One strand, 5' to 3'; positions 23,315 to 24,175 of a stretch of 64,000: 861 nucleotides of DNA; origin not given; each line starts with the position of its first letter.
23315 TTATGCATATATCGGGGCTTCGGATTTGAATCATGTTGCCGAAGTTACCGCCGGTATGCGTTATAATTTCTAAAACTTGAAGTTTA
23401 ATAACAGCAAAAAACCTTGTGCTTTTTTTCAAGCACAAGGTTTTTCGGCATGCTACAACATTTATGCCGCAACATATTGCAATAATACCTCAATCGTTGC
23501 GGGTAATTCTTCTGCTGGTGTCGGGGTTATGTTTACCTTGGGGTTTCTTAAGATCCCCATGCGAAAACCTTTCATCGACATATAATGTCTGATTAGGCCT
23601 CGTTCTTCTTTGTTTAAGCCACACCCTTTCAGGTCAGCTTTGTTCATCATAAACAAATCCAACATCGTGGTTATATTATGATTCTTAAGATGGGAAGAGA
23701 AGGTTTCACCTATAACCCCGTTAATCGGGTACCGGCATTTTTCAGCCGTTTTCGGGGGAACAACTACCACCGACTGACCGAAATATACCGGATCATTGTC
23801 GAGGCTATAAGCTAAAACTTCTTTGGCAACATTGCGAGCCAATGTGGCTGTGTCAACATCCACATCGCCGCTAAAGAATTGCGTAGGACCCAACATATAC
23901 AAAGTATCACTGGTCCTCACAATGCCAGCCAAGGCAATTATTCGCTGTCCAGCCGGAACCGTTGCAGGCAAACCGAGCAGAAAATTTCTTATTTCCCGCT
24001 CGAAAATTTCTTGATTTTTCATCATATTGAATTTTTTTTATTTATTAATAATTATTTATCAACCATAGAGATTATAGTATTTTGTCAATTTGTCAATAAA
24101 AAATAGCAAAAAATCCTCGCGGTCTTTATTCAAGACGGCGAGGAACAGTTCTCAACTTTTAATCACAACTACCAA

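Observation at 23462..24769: Two adjacent paralogous genes, each ending in an RNA-polymerase alpha-CTD-like helix-hairpin-helix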

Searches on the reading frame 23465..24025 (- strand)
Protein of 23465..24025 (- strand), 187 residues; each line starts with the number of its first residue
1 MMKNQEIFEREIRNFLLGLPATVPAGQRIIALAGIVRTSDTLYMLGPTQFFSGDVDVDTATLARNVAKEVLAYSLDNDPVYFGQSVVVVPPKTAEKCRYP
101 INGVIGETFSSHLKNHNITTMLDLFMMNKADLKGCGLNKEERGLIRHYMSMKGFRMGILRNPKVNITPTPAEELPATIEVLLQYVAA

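Call 4: search_protein_families(library=pfam, proteins=[window:23465-24025:-], max_evalue=10)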
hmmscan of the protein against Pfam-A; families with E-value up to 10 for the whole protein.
window:23465-24025:- (187 aa): 3 families
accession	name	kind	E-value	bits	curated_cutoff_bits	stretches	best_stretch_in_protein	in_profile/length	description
PF22993.4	SAM_EPH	-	5.2e-05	23.3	27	1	111-147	21-57/60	Ephrin receptor 1 SAM domain-like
PF15628.11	RRM_DME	-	0.13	12.9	34.6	0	87-104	3-20/102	RRM in Demeter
PF15059.11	Speriolin_C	-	0.15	12.4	27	1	65-124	8-67/148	Speriolin C-terminus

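Call 5: search_protein_families(library=ncbifam, proteins=[window:23465-24025:-], max_evalue=10)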
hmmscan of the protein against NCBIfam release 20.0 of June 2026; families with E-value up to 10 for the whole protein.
window:23465-24025:- (187 aa): 0 families

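Call 7: find_homologous_proteins(query=window:23465-24025:-, max_evalue=0.01)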
Query window:23465-24025:- (187 aa): 2 proteins with E <= 0.01 among 171 candidates.
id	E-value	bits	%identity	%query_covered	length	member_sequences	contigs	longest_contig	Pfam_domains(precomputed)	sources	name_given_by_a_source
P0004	2.5e-118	410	100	99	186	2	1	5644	-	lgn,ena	-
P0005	2.0e-91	323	78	99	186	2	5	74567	-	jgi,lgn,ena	-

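Call 24: predict_structure(alignment_id=A2)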
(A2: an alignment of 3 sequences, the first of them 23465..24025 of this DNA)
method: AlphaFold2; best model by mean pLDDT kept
length: 187 residues; sequences in the alignment: 3
mean_pLDDT: 39.3   pTM: 0.25
mean pLDDT of the five models: 39.3, 37.2, 36.6, 35.4, 29.3
residues with pLDDT >= 90: 0; 70-90: 0; 50-70: 19; < 50: 168
segments of 3 or more residues with pLDDT < 50: 1-110, 120-132, 144-187
pLDDT, mean of each block of 10 residues (from residue 1): 44 46 39 37 36 38 46 40 32 34 42 56 45 53 48 29 25 27 25
secondary structure, 60 per line:
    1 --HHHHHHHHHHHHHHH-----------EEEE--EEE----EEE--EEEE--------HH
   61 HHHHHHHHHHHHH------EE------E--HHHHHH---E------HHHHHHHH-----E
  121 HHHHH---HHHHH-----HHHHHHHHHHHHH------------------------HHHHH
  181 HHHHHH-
elements in order: H3-17 E29-32 E35-37 E42-44 E47-50 H59-73 H91-96 H107-114 H121-125 H129-133 H139-151 H176-186

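Call 26: search_solved_structures(query=A2, max_evalue=10, show_alignments=3)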
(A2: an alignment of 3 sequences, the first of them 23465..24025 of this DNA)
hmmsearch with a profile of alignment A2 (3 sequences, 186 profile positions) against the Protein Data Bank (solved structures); distinct sequences matched with E-value up to 10: 4.
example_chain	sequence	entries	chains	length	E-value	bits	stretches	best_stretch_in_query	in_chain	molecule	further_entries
4r0t_B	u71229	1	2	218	0.3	13.9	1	13-88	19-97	Protein tyrosine phosphatase TpbA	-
4r0s_A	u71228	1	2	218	0.3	13.8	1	13-88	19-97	Protein tyrosine phosphatase TpbA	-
6bhq_A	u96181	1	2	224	0.98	12.2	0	47-118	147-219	Igh protein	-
6bhy_A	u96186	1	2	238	1.1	12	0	47-118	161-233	Igh protein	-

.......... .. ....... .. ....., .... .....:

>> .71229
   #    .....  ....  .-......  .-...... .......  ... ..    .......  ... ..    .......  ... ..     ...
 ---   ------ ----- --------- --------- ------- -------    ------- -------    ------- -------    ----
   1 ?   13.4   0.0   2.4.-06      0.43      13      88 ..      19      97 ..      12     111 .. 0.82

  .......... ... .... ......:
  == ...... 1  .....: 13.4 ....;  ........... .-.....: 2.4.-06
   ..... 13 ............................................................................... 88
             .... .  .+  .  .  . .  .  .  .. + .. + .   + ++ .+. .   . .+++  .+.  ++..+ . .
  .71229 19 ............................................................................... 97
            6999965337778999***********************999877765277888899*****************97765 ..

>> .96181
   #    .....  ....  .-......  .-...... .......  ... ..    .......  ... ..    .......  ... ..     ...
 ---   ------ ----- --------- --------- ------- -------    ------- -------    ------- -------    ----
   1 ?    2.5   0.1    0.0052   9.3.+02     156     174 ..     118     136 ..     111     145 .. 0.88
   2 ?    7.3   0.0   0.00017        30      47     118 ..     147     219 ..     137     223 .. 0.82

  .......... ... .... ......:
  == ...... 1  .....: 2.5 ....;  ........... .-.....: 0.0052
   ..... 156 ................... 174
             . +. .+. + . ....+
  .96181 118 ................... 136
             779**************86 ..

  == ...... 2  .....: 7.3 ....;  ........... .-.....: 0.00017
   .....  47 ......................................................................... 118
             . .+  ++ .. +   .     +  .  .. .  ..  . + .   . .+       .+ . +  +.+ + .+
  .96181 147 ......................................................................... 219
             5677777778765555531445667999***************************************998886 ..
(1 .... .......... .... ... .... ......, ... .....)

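Call 27: search_protein_representatives(alignment_id=A2)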
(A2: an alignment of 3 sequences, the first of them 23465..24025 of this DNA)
Query: 3 sequences, 186 profile positions. Proteins with E-value up to 0.001 (for the whole library): 9; up to 1e-10: 5; up to 1e-30: 2. The best 9 are listed.
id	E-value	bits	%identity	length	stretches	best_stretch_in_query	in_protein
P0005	5.6e-116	401.0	-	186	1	1-186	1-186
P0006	6.1e-33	130.3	-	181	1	1-186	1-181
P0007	1.3e-29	119.5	-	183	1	5-185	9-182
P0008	5.1e-15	71.8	-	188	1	3-186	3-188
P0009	3.9e-14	69.0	-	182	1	3-185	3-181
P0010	1.3e-10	57.4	-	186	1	13-185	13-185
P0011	2.4e-04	37.0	-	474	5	6-65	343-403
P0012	2.7e-04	36.9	-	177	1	60-185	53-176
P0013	7.0e-04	35.5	-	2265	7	53-129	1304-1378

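Call 31: search_protein_families(library=pfam, alignment_id=A3, max_evalue=1)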
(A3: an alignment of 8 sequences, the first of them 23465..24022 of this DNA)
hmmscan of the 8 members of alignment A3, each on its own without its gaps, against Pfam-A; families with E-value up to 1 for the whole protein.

A. member 1, window:23465-24022:- (186 aa): 3 families
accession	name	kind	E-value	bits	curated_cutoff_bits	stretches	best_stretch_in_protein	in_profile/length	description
PF22993.4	SAM_EPH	-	5.2e-05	23.3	27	1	110-146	21-57/60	Ephrin receptor 1 SAM domain-like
PF15628.11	RRM_DME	-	0.12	12.9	34.6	0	86-103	3-20/102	RRM in Demeter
PF15059.11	Speriolin_C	-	0.15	12.4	27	1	64-123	8-67/148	Speriolin C-terminus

B. families by the number of members that match (of 8 scanned): 7 families
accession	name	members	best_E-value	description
PF22993.4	SAM_EPH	4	5.2e-05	Ephrin receptor 1 SAM domain-like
PF15628.11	RRM_DME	2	0.0042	RRM in Demeter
PF15059.11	Speriolin_C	2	0.028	Speriolin C-terminus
PF03118.21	RNA_pol_A_CTD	1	6.6e-05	Bacterial RNA polymerase, alpha chain C terminal domain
PF06026.20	Rib_5-P_isom_A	1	0.025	Ribose 5-phosphate isomerase A (phosphoriboisomerase A)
PF21794.3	RAD51D_N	1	0.12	RAD51D, N-terminal domain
PF25380.1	PH_25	1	0.29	Fungal PH-like domain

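Call 32: search_solved_structures(query=A3, max_evalue=10, show_alignments=2)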
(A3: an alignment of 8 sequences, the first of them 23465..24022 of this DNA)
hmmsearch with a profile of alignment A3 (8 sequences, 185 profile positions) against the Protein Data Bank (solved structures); distinct sequences matched with E-value up to 10: 6.
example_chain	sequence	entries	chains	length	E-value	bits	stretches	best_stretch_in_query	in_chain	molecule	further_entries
2max_A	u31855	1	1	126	0.005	19.9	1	95-163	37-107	DNA-directed RNA polymerase subunit alpha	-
1doq_A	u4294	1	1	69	0.088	15.8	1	106-155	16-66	RNA POLYMERASE ALPHA SUBUNIT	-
5jkq_A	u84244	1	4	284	0.3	14.1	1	91-173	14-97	PfVFT1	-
4r5d_A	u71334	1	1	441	0.65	13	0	126-152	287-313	Leucine rich repeat protein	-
1iw7_A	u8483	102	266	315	0.74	12.8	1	92-155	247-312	RNA polymerase alpha subunit | DNA-directed RNA polymerase alpha chain | DNA-directed RNA polymerase subunit alpha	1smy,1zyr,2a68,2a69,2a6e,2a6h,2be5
4mq9_A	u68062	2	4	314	0.8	12.7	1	92-155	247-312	DNA-directed RNA polymerase subunit alpha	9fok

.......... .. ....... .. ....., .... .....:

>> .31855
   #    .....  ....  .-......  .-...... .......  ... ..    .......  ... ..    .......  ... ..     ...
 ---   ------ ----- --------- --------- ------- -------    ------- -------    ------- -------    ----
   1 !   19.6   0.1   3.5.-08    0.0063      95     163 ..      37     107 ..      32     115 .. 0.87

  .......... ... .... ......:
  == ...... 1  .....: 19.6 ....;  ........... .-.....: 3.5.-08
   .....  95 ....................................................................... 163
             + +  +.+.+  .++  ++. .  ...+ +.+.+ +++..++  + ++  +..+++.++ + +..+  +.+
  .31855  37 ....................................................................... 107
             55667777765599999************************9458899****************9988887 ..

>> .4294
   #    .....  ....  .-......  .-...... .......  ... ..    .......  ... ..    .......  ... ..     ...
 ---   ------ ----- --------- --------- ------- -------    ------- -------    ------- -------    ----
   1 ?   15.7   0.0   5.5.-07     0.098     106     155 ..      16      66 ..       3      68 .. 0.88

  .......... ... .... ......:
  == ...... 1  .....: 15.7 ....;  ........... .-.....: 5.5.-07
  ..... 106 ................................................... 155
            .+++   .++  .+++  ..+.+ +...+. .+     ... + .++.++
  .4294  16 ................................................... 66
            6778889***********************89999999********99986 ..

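Call 34: find_homologous_proteins(query=A3, max_evalue=0.01)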
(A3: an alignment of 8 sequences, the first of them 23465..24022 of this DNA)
Query A3 (8 sequences) (186 aa, profile of the alignment): 6 proteins with E <= 0.01 among 8000 candidates.
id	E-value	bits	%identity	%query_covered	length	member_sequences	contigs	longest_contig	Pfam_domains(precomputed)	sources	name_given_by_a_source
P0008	1.1e-77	278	26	100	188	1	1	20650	-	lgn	-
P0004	2.0e-74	267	100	100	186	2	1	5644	-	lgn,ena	-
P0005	2.3e-73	264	78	100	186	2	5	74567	-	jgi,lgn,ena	-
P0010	7.2e-71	256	29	94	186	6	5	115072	-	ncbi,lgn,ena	-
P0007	4.6e-61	224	37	99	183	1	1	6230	-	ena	-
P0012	5.6e-57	211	25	68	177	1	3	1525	-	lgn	-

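Call 35: find_encoding_contigs(protein=P0010, flank=8000, max_places=4)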
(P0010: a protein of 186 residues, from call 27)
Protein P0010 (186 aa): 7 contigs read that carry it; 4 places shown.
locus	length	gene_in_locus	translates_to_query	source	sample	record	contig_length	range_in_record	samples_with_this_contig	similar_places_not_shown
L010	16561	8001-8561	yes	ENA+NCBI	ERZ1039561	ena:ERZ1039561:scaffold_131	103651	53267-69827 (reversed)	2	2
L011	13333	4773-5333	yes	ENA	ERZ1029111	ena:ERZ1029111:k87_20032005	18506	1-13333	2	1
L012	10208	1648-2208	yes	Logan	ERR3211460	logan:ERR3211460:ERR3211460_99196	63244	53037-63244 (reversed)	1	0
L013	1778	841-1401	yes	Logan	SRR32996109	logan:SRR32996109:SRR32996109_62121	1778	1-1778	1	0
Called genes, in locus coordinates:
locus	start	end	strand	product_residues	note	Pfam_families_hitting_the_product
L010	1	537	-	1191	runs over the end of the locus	-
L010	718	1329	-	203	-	-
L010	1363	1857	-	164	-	-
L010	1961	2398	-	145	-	PF00583:Acetyltransf_1, PF13527:Acetyltransf_9 (weak), PF13673:Acetyltransf_10, PF13508:Acetyltransf_7, PF14542:Acetyltransf_CG (weak)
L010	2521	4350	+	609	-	PF00009:GTP_EFTU, PF03144:GTP_EFTU_D2, PF00679:EFG_C, PF06421:LepA_C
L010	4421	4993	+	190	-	-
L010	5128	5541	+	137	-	PF14667:Polysacc_synt_C (weak), PF05523:FdtA (weak), PF00190:Cupin_1, PF07883:Cupin_2 (weak)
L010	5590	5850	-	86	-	-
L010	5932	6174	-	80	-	-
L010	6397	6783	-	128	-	-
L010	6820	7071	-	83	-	-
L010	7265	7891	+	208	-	-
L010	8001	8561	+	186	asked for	-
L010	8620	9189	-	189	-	PF13505:OMP_b-brl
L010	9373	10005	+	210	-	PF03167:UDG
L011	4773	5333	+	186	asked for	-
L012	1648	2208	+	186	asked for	-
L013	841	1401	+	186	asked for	-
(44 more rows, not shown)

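Call 36: find_encoding_contigs(protein=P0008, flank=8000, max_places=3)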
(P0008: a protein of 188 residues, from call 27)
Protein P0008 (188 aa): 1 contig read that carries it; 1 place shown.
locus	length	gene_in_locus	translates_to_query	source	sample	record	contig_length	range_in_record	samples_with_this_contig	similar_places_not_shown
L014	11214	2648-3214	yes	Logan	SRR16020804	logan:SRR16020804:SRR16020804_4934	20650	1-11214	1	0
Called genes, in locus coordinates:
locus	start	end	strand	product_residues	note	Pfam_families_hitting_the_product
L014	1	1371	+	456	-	?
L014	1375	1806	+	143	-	PF00190:Cupin_1, PF14667:Polysacc_synt_C (weak), PF07883:Cupin_2 (weak)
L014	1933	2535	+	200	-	-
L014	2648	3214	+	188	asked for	-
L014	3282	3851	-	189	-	PF13505:OMP_b-brl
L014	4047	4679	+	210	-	PF03167:UDG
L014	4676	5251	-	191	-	PF02508:Rnf-Nqr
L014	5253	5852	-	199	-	PF02508:Rnf-Nqr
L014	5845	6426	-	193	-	PF04205:FMN_bind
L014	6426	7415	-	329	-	PF03116:NQR2_RnfD_RnfE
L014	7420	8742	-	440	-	PF13375:RnfC_N, PF25984:BSH_YknX (faint), PF01512:Complex1_51K, PF10531:SLBB (weak), PF13534:Fer4_17 (faint), PF00037:Fer4 (faint), PF12838:Fer4_7 (weak), PF13237:Fer4_10 (weak), +1 more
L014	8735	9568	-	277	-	PF04060:FeS (weak), PF13187:Fer4_9 (weak), PF13237:Fer4_10 (weak), PF12838:Fer4_7, PF14697:Fer4_21 (weak), PF00037:Fer4 (weak), PF12837:Fer4_6 (weak)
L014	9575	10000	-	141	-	PF04246:RseC_MucC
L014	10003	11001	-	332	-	PF02424:ApbE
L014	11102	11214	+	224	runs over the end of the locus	PF01066:CDP-OH_P_transf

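Call 37: find_encoding_contigs(protein=P0007, flank=8000, max_places=3)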
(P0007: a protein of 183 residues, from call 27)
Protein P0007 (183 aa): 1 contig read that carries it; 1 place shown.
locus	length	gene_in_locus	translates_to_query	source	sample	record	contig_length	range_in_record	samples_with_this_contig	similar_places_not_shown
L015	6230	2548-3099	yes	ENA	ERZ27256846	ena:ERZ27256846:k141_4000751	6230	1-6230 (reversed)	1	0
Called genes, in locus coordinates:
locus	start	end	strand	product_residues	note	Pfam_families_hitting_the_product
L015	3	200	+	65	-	?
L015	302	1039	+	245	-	PF00899:ThiF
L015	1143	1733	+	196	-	-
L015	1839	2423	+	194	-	-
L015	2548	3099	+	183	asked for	-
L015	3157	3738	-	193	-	PF13505:OMP_b-brl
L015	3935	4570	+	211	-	PF03167:UDG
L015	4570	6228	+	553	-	?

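Call 38: find_encoding_contigs(protein=P0012, flank=8000, max_places=3)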
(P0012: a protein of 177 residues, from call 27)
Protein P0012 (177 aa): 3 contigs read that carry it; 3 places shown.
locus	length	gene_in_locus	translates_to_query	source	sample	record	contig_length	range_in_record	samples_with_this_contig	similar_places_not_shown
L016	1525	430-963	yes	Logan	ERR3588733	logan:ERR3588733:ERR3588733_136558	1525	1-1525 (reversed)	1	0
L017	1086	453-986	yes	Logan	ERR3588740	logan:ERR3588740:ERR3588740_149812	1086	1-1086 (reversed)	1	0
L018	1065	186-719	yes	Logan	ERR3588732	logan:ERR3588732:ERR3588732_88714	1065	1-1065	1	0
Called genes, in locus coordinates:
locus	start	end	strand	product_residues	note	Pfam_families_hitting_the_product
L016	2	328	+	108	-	?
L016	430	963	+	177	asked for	-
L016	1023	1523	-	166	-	?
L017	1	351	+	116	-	?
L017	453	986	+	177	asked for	-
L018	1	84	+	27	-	?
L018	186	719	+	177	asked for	-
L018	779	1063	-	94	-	?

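Call 57: find_related_loci(query=A6, collection=metagenome_contigs, flank=7000)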
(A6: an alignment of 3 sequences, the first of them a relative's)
Query A6 (208 aa) in metagenome_contigs; peptide patterns used: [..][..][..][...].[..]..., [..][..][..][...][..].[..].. (x = any residue, [..] = any of these).
195 stretches matched a pattern; 1 encode a relative of the query (tblastn E <= 1e-3); 1 distinct loci.
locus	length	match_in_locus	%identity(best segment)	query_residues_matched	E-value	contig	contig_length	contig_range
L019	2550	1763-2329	35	2-208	1e-35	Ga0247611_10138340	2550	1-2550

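Call 59: list_cluster_members(proteins=[P0010, P0003, P0005])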
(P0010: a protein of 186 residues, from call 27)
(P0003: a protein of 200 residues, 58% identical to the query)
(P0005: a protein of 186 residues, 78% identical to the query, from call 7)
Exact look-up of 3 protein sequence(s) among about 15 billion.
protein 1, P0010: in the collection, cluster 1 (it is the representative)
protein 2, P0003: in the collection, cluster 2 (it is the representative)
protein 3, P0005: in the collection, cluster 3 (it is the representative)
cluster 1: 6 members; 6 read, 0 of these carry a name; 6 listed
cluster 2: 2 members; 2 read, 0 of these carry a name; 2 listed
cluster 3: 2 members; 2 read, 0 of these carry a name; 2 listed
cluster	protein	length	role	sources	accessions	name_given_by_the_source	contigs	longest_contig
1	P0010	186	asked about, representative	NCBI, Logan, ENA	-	-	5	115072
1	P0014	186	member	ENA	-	-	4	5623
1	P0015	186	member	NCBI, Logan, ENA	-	-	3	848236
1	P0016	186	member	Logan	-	-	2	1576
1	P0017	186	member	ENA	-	-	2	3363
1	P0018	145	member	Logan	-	-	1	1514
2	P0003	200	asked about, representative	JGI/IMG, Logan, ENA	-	-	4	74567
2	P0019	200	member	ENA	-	-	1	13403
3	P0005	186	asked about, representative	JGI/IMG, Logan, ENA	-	-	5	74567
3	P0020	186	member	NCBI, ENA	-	-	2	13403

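Call 77: search_dna_similar(query=window:23465-24022:-, collection=phages, mode=protein, max_evalue=0.1, max_rows=10)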
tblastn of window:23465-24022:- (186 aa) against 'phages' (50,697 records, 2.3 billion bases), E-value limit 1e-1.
No match.

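Call 86: find_related_loci(query=A2, collection=viral_contigs, flank=3000)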
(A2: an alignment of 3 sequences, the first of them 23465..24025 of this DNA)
Query A2 (187 aa) in viral_contigs; peptide patterns used: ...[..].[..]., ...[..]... (x = any residue, [..] = any of these).
168 stretches matched a pattern, but none encodes a relative of the query by tblastn (E <= 1e-3).
